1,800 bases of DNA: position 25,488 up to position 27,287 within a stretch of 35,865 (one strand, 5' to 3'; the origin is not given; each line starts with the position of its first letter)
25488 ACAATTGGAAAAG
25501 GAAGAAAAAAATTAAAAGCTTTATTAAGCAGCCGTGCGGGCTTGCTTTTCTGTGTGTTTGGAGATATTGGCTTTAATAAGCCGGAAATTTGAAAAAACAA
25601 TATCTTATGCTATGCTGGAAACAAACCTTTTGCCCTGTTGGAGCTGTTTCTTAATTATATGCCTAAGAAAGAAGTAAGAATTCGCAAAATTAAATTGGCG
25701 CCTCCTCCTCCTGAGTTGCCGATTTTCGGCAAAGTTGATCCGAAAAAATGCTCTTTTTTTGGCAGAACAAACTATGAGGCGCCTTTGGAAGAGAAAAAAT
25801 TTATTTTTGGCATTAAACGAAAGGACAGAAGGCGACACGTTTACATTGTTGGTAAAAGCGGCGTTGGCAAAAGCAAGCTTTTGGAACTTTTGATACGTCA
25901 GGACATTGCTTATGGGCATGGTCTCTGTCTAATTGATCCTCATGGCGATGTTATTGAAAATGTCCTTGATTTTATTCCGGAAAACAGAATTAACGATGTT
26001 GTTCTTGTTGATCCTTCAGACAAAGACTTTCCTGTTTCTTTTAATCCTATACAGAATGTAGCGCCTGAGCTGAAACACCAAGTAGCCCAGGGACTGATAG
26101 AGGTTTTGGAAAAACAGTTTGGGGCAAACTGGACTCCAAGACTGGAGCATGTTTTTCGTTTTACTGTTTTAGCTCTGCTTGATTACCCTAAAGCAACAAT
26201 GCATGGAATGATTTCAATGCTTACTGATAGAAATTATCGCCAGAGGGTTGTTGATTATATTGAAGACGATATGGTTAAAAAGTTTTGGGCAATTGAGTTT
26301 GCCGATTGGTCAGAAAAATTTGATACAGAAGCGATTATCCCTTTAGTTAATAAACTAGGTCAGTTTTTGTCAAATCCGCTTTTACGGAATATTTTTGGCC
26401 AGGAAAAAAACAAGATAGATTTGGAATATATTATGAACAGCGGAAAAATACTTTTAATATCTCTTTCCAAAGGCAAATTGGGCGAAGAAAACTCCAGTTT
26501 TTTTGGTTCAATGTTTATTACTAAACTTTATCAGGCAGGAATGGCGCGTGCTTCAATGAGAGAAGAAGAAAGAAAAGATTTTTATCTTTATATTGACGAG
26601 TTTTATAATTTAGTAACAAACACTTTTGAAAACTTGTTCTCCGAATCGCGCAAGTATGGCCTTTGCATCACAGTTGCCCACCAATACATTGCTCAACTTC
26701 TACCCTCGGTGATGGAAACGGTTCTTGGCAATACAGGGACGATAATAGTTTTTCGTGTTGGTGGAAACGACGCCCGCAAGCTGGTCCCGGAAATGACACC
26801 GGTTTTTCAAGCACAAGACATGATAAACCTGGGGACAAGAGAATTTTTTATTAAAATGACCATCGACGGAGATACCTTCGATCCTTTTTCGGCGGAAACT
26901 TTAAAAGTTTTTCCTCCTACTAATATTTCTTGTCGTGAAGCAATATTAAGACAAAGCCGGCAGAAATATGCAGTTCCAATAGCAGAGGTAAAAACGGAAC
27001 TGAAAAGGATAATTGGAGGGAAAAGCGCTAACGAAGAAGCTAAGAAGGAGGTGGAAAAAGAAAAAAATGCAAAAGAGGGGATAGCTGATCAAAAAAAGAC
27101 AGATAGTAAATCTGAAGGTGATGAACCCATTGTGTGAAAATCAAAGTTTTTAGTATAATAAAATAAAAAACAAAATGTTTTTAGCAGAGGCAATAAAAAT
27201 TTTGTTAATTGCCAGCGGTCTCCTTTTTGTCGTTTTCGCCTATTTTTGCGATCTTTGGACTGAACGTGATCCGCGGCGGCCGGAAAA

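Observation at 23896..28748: Orphan four-gene cassette: two anchor-less VirD4/TraD-like ATPase paralogs plus two membrane proteins, with no other T4SS or conjugation genes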

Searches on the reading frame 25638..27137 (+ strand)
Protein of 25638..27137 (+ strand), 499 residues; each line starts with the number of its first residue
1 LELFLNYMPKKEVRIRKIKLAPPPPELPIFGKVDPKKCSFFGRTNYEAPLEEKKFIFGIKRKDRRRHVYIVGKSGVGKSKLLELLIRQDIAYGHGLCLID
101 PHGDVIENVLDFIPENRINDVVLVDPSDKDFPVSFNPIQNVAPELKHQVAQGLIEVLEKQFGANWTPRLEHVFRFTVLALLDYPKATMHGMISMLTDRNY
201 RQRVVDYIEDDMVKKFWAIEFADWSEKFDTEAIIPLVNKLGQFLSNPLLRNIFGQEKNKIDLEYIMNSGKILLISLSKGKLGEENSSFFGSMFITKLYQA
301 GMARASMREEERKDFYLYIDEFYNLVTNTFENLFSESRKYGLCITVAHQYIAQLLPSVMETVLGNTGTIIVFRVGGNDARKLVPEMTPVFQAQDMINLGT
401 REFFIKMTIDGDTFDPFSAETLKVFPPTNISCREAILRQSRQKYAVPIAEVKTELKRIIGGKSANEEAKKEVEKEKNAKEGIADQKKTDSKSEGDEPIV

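Call 3: search_protein_families(library=pfam, proteins=[window:25638-27137:+], max_evalue=1)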
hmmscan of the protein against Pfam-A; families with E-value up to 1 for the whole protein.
window:25638-27137:+ (499 aa): 13 families
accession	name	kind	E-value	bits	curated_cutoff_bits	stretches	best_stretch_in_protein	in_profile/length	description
PF10412.15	TrwB_AAD_bind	-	3.9e-11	42.9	20.5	1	62-382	12-318/387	Type IV secretion-system coupling protein DNA-binding domain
PF12696.13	TraG-D_C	-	1.3e-06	28.8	22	1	315-378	2-70/126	TraM recognition site of TraD and TraG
PF01935.23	DUF87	-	1.8e-05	25.4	23.2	1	65-106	23-65/220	Helicase HerA, central domain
PF02534.20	T4SS-DNA_transf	-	4.1e-05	23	20.1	1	64-144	43-120/468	Type IV secretory system Conjugative DNA transfer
PF12846.13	AAA_10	-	0.00024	20.7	27.5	1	62-224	18-180/362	AAA-like domain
PF13401.12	AAA_22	-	0.0018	19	27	1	63-92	3-32/130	AAA domain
PF13191.12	AAA_16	-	0.0059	17.6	32.6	1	61-87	20-46/167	AAA ATPase domain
PF20720.3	nSTAND3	-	0.014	15.5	27.2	1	63-113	15-61/155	Novel STAND NTPase 3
PF00005.33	ABC_tran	-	0.018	16.1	25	1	66-88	12-34/137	ABC transporter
PF03193.22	RsgA_GTPase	-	0.025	14.8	30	1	60-88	101-129/174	RsgA GTPase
PF20703.3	nSTAND1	-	0.061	13.4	27.1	1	39-82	15-50/379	Novel STAND NTPase 1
PF01926.29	MMR_HSR1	-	0.074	13.6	21.9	1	68-88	2-22/113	50S ribosome-binding GTPase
PF05872.18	HerA_C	-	0.21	10.6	22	0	59-138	15-98/502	Helicase HerA-like C-terminal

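Call 4: search_protein_families(library=ncbifam, proteins=[window:25638-27137:+], max_evalue=1)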
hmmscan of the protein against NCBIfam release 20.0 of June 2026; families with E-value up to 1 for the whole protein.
window:25638-27137:+ (499 aa): 30 families (the best 25 are shown)
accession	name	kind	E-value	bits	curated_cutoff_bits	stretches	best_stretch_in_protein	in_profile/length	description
NF045973.1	conju_CD1115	equivalog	2.8e-15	56.1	250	1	61-376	20-359/442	VirD4-like conjugal transfer protein, CD1115 family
TIGR03743.1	SXT_TraD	subfamily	5.4e-15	54.9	366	2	59-104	169-214/636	conjugative transfer system coupling protein TraD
TIGR03754.1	conj_TOL_TraD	equivalog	9e-11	41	647.55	2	58-105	173-220/643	type IV conjugative transfer system coupling protein TraD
NF053655.1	CedD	equivalog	2.2e-08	33.2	600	2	56-117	212-273/527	DNA-translocating ATPase CedD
NF045971.1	conju_CD1110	equivalog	7.6e-07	27.8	325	1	307-383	620-702/752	VirB4-like conjugal transfer ATPase, CD1110 family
NF041447.1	TrbC_conju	equivalog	2.7e-05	22.8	800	2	61-101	125-165/685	F-type conjugative transfer protein TrbC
TIGR02759.1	TraD_Ftype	equivalog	0.00021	20.2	521.35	1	306-355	400-450/566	type IV conjugative transfer system coupling protein TraD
TIGR00929.1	VirB4_CagE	subfamily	0.00026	19.4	643.1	1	67-378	439-705/792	VirB4 family type IV secretion/conjugal transfer ATPase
NF010447.0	PRK13873.1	equivalog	0.00057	17.9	1020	1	66-208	442-583/815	conjugal transfer protein TrbE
NF033849.1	ser_rich_anae_1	subfamily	0.00095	16.6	650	1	327-383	1047-1099/1163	serine-rich protein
NF003255.0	PRK04213.1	equivalog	0.0012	18.1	164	1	60-93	4-37/204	GTP-binding protein EngB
TIGR03597.1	GTPase_YqeH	equivalog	0.0026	17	297.4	1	58-88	148-178/361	ribosome biogenesis GTPase YqeH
NF041326.1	Bacteroid_MobC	subfamily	0.0053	15.2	900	1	297-401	441-548/655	conjugal transfer protein MobC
NF045975.1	VirB4_plasma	equivalog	0.007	14.1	590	1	55-102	502-552/894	Mbov_0397 family ICE element conjugal transfer ATPase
TIGR03420.1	DnaA_homol_Hda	equivalog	0.014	14.9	194.8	1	60-101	33-74/226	DnaA regulatory inactivator Hda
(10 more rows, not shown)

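Call 6: search_protein_families(library=padloc, proteins=[window:25638-27137:+], max_evalue=0.1)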
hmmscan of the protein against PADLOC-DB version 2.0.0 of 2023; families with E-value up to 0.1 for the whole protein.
window:25638-27137:+ (499 aa): 10 families
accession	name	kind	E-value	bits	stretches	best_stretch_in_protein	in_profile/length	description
PDLC04140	mad8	-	1.4e-12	45.8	1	64-375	26-254/314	mads_8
PDLC04105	HerA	-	1.2e-07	28.7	2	327-388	445-502/576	-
PDLC04103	HerA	-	3.3e-07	27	1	325-388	464-523/579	-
PDLC04102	HerA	-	6e-05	19.6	1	323-393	524-591/654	-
PDLC04098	HerA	-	0.001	15.7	1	324-388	553-613/686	-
PDLC04100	HerA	-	0.0012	15.7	1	327-378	465-512/580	-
PDLC04106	HerA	-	0.009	12.6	1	325-393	536-599/667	-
PDLC01055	HerA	-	0.017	11.9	0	64-91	156-183/532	Type III coevolved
PDLC04104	HerA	-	0.02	11.7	1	328-386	247-301/379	-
PDLC02185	HerA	-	0.023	11.4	0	328-376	472-516/585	-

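Call 7: search_protein_families(library=phrogs, proteins=[window:25638-27137:+], max_evalue=0.1)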
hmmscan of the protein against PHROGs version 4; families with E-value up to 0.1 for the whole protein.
window:25638-27137:+ (499 aa): 4 families
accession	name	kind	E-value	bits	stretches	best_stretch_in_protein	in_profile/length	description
phrog_5156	-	unknown function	1.7e-56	192.8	1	40-471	387-818/824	-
phrog_7035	-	unknown function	1e-15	58.2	2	220-390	391-574/969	-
phrog_2666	-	head and packaging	1.4e-09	38.2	2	304-416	420-529/555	terminase large subunit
phrog_293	-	moron, auxiliary metabolic gene and host takeover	0.0052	15.8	1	67-95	165-192/1058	ABC transporter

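Call 63: find_homologous_proteins(query=window:25638-27137:+)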
Query window:25638-27137:+ (499 aa): 5863 proteins with E <= 0.001 among 8000 candidates; the best 120 are listed.
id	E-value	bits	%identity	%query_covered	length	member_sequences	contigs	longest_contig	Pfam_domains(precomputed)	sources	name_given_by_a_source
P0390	0.0e+0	1113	100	99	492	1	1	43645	PF10412.16,PF01935.24,PF12696.14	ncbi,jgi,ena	-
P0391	4.1e-270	915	82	99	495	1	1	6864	PF10412.16,PF01935.24,PF12696.14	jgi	-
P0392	1.1e-268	910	81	96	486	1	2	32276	PF10412.16,PF01935.24,PF13401.13,PF02534.21,PF12696.14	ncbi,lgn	-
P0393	1.1e-255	867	82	93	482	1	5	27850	PF10412.16,PF01935.24,PF02534.21,PF12696.14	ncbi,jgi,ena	-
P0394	5.0e-254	862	83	88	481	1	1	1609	PF10412.16,PF01935.24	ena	-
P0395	5.6e-252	855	82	89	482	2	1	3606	PF10412.16,PF01935.24,PF12696.14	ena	-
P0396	8.7e-252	854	77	96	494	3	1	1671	PF10412.16,PF01935.24,PF02534.21,PF12696.14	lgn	-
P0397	1.9e-251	853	84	87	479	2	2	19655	PF10412.16,PF01935.24,PF02534.21,PF12696.14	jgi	jgi:type IV secretory pathway TraG/TraD family ATPase VirD4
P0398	3.2e-251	852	76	98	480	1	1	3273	PF10412.16,PF01935.24,PF13401.13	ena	-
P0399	3.6e-251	852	79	92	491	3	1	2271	PF10412.16,PF01935.24,PF12696.14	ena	-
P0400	4.4e-251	852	83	87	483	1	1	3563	PF10412.16,PF01935.24,PF12696.14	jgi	-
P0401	1.1e-250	850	81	89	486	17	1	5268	PF10412.16,PF01935.24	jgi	-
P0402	2.2e-250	849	81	89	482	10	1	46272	PF10412.16,PF01935.24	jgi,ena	-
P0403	3.7e-250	849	83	87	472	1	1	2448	PF10412.16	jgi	jgi:type IV secretory pathway TraG/TraD family ATPase VirD4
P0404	3.9e-250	849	76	98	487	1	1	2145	PF10412.16,PF01935.24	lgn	-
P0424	3.0e-246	836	75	97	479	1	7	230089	PF10412.16,PF01935.24,PF02534.21,PF12696.14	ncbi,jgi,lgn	jgi:type IV secretory pathway TraG/TraD family ATPase VirD4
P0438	2.5e-245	833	77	89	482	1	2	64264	PF10412.16,PF01935.24,PF02534.21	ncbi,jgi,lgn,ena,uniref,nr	ncbi:hypothetical protein CVV26_03060 [Candidatus Kuenenbacteria bacterium HGW-Kuenenbacteria-1]|uni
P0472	3.9e-238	809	77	88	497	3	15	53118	PF10412.16,PF01935.24,PF02534.21,PF12696.14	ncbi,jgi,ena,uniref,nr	ncbi:hypothetical protein A3I27_00250 [Candidatus Giovannonibacteria bacterium RIFCSPLOWO2_02_FULL_4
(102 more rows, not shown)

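Call 64: find_encoding_contigs(protein=P0424, flank=9000, max_places=1)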
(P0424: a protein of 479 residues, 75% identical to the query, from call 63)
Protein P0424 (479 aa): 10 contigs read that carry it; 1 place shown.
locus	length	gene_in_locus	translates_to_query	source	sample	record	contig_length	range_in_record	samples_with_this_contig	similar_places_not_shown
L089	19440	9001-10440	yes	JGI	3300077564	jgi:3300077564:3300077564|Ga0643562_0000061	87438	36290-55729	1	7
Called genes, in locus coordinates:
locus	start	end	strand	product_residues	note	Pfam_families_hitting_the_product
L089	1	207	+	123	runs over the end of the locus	-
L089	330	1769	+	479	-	PF07549:Sec_GG (faint), PF21760:SecD_1st, PF22599:SecDF_P1_head, PF03176:MMPL, PF02355:SecD_SecF_C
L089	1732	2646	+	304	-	PF07549:Sec_GG, PF02355:SecD_SecF_C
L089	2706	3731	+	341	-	PF04545:Sigma70_r4, PF05066:HARE-HTH (weak)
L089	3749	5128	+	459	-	PF26449:DUF8128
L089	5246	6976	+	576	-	PF01935:DUF87 (weak), PF10412:TrwB_AAD_bind, PF12696:TraG-D_C (faint), PF23477:zf_Tbcl_2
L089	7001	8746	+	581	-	-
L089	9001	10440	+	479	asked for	PF02534:T4SS-DNA_transf (faint), PF01935:DUF87, PF10412:TrwB_AAD_bind, PF12696:TraG-D_C (weak)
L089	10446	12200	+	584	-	PF01411:tRNA-synt_2c, PF07973:tRNA_SAD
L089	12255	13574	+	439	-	PF06723:MreB_Mbl, PF11104:PilM_2 (faint), PF14450:FtsA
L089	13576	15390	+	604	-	PF21110:GlxA (weak)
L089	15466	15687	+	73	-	PF01176:eIF-1a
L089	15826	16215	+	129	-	PF00416:Ribosomal_S13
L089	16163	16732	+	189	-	PF00411:Ribosomal_S11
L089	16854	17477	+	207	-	PF00163:Ribosomal_S4, PF01479:S4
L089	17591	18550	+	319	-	PF01193:RNA_pol_L, PF01000:RNA_pol_A_bac, PF03118:RNA_pol_A_CTD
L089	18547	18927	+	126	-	PF01196:Ribosomal_L17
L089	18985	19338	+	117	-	PF00572:Ribosomal_L13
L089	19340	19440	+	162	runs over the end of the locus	PF00380:Ribosomal_S9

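Call 65: find_encoding_contigs(protein=P0438, flank=9000, max_places=1)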
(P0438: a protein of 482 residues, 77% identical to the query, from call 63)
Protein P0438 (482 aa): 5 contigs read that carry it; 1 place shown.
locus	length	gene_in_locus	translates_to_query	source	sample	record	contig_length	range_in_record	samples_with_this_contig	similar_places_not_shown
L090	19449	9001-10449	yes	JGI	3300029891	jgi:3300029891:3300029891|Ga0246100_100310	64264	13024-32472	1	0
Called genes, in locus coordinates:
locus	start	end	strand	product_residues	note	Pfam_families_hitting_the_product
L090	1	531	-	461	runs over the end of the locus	PF01476:LysM, PF23446:LysM1_NFP_LYK (faint), PF23462:LysM3_NFP (faint), PF23473:LysM3_LYK4_5 (weak), PF01476:LysM, PF01551:Peptidase_M23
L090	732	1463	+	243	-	PF00119:ATP-synt_A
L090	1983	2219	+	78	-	PF00137:ATP-synt_C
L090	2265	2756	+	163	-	-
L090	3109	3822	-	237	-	PF08843:AbiEii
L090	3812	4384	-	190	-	-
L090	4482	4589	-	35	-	PF07907:YibE_F (weak)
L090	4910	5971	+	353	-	PF02661:Fic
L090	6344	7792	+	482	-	PF26449:DUF8128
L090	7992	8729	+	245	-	-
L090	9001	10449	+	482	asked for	PF02534:T4SS-DNA_transf (weak), PF01935:DUF87, PF10412:TrwB_AAD_bind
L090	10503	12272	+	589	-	PF10412:TrwB_AAD_bind, PF12696:TraG-D_C (weak), PF23477:zf_Tbcl_2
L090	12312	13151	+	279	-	PF00763:THF_DHG_CYH, PF02882:THF_DHG_CYH_C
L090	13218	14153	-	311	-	-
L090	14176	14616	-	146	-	PF01252:Peptidase_A8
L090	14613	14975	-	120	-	PF01258:zf-dskA_traR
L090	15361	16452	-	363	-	PF00723:Glyco_hydro_15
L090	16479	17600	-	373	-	PF00712:DNA_pol3_beta, PF02767:DNA_pol3_beta_2, PF02768:DNA_pol3_beta_3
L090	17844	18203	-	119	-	-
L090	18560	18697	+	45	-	PF00468:Ribosomal_L34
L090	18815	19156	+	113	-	PF00825:Ribonuclease_P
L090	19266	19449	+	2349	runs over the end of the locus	PF02018:CBM_4_9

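Call 66: find_encoding_contigs(protein=P0472, flank=9000, max_places=1)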
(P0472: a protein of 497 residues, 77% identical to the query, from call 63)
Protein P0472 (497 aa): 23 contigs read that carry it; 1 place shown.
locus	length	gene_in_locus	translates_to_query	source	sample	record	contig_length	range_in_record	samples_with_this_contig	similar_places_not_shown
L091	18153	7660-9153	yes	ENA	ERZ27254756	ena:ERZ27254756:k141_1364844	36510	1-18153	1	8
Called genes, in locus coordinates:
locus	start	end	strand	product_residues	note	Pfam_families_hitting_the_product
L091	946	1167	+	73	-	-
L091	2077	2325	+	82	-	-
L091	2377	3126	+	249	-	-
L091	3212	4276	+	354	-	PF01098:FTSW_RODA_SPOVE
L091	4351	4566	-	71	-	-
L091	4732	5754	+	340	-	PF04545:Sigma70_r4, PF05066:HARE-HTH (weak)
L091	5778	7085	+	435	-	PF26449:DUF8128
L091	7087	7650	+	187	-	-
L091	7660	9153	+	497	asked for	PF02534:T4SS-DNA_transf (faint), PF01935:DUF87 (weak), PF10412:TrwB_AAD_bind, PF12696:TraG-D_C (weak)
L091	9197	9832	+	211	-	PF01797:Y1_Tnp (weak)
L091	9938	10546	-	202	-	-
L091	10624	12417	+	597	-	-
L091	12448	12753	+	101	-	PF03091:CutA1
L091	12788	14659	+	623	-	PF01935:DUF87 (weak), PF10412:TrwB_AAD_bind, PF12696:TraG-D_C (weak), PF23477:zf_Tbcl_2 (weak)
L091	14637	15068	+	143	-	-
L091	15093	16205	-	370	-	PF13439:Glyco_transf_4, PF13477:Glyco_trans_4_2 (weak), PF13579:Glyco_trans_4_4, PF00534:Glycos_transf_1, PF13692:Glyco_trans_1_4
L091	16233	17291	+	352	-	PF13439:Glyco_transf_4, PF13692:Glyco_trans_1_4, PF13524:Glyco_trans_1_2, PF20706:GT4-conflict (weak), PF00534:Glycos_transf_1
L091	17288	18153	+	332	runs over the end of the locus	PF13439:Glyco_transf_4, PF13579:Glyco_trans_4_4 (weak), PF13692:Glyco_trans_1_4, PF00534:Glycos_transf_1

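Call 69: find_related_loci(query=A3, collection=metagenome_contigs, flank=10000)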
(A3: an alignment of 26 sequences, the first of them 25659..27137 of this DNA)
Query A3 (492 aa) in metagenome_contigs; peptide patterns used: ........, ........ (x = any residue, [..] = any of these).
599 stretches matched a pattern (row limit reached: there are more); 424 encode a relative of the query (tblastn E <= 1e-3); the best 80 are kept; 80 distinct loci.
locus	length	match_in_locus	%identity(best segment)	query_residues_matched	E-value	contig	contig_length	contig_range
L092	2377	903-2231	81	7-449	0e+0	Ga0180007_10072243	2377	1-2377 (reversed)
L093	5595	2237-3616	78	8-470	0e+0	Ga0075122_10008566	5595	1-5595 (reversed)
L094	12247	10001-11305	82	7-441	0e+0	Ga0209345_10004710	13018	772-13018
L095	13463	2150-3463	81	7-444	0e+0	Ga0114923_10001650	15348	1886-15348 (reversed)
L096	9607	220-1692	74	1-492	0e+0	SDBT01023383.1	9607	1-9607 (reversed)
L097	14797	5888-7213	81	7-448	0e+0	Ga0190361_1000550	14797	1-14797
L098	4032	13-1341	80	7-449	0e+0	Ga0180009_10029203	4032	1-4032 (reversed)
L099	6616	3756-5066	80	1-439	0e+0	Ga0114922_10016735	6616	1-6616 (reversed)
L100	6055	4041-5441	76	7-473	0e+0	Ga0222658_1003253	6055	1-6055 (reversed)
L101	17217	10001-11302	80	7-440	0e+0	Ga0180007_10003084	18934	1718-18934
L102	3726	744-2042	80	7-439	0e+0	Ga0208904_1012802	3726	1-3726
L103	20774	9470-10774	80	7-441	0e+0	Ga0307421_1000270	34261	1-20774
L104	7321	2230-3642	73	5-488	0e+0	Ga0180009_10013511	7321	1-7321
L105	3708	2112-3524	74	5-479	0e+0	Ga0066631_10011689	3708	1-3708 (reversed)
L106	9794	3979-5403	72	6-492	0e+0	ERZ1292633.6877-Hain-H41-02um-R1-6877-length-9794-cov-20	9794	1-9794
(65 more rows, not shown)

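Call 73: search_protein_families(library=pfam, proteins=[L089:7001-8746:+, L091:10624-12417:+, L091:7087-7650:+, L090:7992-8729:+], max_evalue=1)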
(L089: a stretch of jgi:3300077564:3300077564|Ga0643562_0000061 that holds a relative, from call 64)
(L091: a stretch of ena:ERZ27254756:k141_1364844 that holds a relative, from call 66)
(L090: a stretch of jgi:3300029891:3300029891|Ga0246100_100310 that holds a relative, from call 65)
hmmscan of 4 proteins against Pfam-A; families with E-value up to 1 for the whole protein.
L089:7001-8746:+ (581 aa): 1 family
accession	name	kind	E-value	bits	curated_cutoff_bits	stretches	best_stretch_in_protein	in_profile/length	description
PF13451.12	zf_Tbcl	-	0.0001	22.6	24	1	6-45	4-44/48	Probable treble clef domain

L091:10624-12417:+ (597 aa): 2 families
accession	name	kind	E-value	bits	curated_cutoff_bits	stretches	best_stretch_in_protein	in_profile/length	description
PF25214.1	HVO_B0008_N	-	0.036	14.4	27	1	36-65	4-34/38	HVO_B0008 N-terminal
PF09723.15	Zn_ribbon_8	-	0.05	14.1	34.4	1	7-44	7-39/41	Zinc ribbon domain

L091:7087-7650:+ (187 aa): 10 families
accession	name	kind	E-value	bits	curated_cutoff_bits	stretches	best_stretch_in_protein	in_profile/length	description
PF18731.6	HEPN_Swt1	-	0.038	14.7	27.5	1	140-183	75-113/115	Swt1-like HEPN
PF19047.5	HOOK_N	-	0.045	14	23.5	1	94-176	49-128/146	HOOK domain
PF19330.4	DNER_C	-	0.047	14.3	27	1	33-98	6-72/105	Delta and Notch-like EGF-related receptor C-terminus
PF17142.10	SusF_N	-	0.062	13.3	28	1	74-144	5-75/276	Outer membrane protein SusF, N-terminal domain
PF11857.13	DUF3377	-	0.081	13.3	26.5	1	41-77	30-66/72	Domain of unknown function (DUF3377)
PF16118.10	DUF4834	-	0.088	14.2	27.8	1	38-62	4-27/99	Domain of unknown function (DUF4834)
PF09509.15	Hypoth_Ymh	-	0.12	12.7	25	1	95-178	26-113/119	Protein of unknown function (Hypoth_ymh)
PF15112.11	DUF4559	-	0.17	11.8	27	1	144-184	144-184/305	Domain of unknown function (DUF4559)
PF05545.16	FixQ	-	0.36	11.3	29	1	36-65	5-34/49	Cbb3-type cytochrome oxidase component FixQ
PF02453.23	Reticulon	-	0.41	11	31.8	1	23-62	108-147/157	Reticulon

L090:7992-8729:+ (245 aa): 4 families
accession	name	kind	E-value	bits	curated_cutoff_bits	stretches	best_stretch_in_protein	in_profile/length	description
PF17872.7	AAA_lid_10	-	0.0016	19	23.2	1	109-162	30-80/99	AAA lid domain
PF07403.16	DUF1505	-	0.021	15.5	25.4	1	119-151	75-107/114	Protein of unknown function (DUF1505)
PF09606.15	Med15_N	-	0.074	13.2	24.1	1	15-44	35-64/72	ARC105/Med15 mediator subunit N-terminal KIX domain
PF03549.19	Tir_receptor_M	-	0.31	11.8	25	1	85-133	12-56/66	Translocated intimin receptor (Tir) intimin-binding domain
